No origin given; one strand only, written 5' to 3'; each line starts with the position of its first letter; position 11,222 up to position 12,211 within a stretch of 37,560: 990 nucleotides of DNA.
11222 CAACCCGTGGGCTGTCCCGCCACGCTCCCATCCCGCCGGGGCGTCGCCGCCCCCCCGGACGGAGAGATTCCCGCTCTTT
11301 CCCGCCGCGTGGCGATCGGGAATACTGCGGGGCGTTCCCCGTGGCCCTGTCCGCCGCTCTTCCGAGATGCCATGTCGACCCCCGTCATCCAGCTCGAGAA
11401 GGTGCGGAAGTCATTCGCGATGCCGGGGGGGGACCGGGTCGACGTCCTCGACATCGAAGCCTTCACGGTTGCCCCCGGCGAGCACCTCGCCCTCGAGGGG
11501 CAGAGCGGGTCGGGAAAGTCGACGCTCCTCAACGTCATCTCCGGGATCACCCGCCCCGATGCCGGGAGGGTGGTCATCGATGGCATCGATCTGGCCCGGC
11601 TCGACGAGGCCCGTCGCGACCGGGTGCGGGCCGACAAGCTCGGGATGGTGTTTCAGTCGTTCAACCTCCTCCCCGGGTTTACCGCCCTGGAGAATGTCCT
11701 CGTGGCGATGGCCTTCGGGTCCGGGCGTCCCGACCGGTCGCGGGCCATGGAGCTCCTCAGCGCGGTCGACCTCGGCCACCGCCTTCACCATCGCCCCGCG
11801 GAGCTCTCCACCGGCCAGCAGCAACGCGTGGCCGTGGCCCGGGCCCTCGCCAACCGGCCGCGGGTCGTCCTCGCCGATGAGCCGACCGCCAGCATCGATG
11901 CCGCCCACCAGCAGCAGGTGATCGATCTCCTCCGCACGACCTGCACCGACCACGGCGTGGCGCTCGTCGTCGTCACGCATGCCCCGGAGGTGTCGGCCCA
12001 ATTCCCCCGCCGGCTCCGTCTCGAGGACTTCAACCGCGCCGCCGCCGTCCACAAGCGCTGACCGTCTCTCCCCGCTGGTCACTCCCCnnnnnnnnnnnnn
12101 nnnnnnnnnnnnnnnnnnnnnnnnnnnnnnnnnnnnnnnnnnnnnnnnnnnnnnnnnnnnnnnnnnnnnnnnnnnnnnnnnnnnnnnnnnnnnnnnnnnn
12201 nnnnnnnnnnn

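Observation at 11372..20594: Nine co-directional genes combine a MacB-type ABC pair with paired-Cys exported proteins, an orphan Tat binding protein and AIM24: a candidate undescribed envelope system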

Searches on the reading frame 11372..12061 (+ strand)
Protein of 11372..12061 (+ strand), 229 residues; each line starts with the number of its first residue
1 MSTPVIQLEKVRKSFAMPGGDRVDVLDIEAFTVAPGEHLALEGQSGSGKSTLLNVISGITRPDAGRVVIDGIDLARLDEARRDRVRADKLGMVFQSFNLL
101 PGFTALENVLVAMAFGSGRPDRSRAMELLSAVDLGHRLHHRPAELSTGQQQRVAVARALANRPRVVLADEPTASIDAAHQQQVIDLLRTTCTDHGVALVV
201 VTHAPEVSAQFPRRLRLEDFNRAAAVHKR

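Call 3: search_protein_families(library=pfam, proteins=[window:11372-12061:+], max_evalue=0.01)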
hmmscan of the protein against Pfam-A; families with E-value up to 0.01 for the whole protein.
window:11372-12061:+ (229 aa): 5 families
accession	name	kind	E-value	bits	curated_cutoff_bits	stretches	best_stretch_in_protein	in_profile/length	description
PF00005.33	ABC_tran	-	1.5e-34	120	25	1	30-173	5-137/137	ABC transporter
PF13304.12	AAA_21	-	0.0001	22.9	27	0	141-207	234-302/304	AAA domain, putative AbiEii toxin, Type IV TA system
PF13555.12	AAA_29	-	0.00053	20.1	27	1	31-57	17-43/61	P-loop containing region of AAA domain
PF03193.22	RsgA_GTPase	-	0.0032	17.8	30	1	37-58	107-128/174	RsgA GTPase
PF02463.25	SMC_N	-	0.0057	16.6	40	0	144-210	136-204/220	RecF/RecN/SMC N terminal domain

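Call 4: search_protein_families(library=ncbifam, proteins=[window:11372-12061:+], max_evalue=0.01)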
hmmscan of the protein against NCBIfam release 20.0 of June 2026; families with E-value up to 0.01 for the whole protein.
window:11372-12061:+ (229 aa): 189 families (the best 25 are shown)
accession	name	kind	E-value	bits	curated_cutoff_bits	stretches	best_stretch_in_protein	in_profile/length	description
TIGR02211.1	LolD_lipo_ex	equivalog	2.8e-57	193.8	307.75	1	5-219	1-216/221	lipoprotein-releasing ABC transporter ATP-binding protein LolD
NF008639.0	PRK11629.1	equivalog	8.1e-54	182.5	360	1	4-220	5-222/234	lipoprotein-releasing ABC transporter ATP-binding protein LolD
NF007879.0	PRK10584.1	equivalog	4.5e-53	180.3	336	1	5-219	6-221/228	putative ABC transporter ATP-binding protein YbbA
TIGR02982.1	heterocyst_DevA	subfamily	2e-50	171.4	295.8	1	5-219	1-216/220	ABC exporter ATP-binding subunit, DevA family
TIGR02673.1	FtsE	equivalog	2.4e-49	167.9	264.85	1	5-214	1-206/214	cell division ATP-binding protein FtsE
NF007826.0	PRK10535.1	equivalog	5.3e-48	163.7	966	1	3-219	2-218/648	macrolide ABC transporter ATP-binding protein/permease MacB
TIGR03608.1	L_ocin_972_ABC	subfamily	6.8e-46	156.3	254.85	1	24-215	12-204/206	putative bacteriocin export ABC transporter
TIGR02315.1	ABC_phnC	equivalog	2.6e-45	154.7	266.1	1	6-214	2-215/243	phosphonate ABC transporter ATP-binding protein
NF007027.0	PRK09493.1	equivalog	1.4e-43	149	379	1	6-217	2-208/240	glutamine ABC transporter ATP-binding protein GlnQ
NF038007.1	ABC_ATP_DarD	equivalog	5.5e-43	147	375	1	22-219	17-215/218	darobactin export ABC transporter ATP-binding protein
TIGR03005.1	ectoine_ehuA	equivalog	1.1e-41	142.8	345.4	1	22-215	12-217/252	ectoine/hydroxyectoine ABC transporter ATP-binding protein EhuA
TIGR02314.1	ABC_MetN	equivalog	3.4e-39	134.8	499.7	1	6-208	2-204/343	methionine ABC transporter ATP-binding protein MetN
TIGR03265.1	PhnT2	equivalog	1.9e-38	132.6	457.7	1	5-206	4-196/353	putative 2-aminoethylphosphonate ABC transporter ATP-binding protein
TIGR02857.1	CydD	equivalog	2.2e-38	132.5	435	1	11-213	325-525/529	thiol reductant ABC exporter subunit CydD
TIGR01186.1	proV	subfamily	6.8e-38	130.7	326.6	1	22-204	6-189/363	betaine/proline/choline family ABC transporter ATP-binding protein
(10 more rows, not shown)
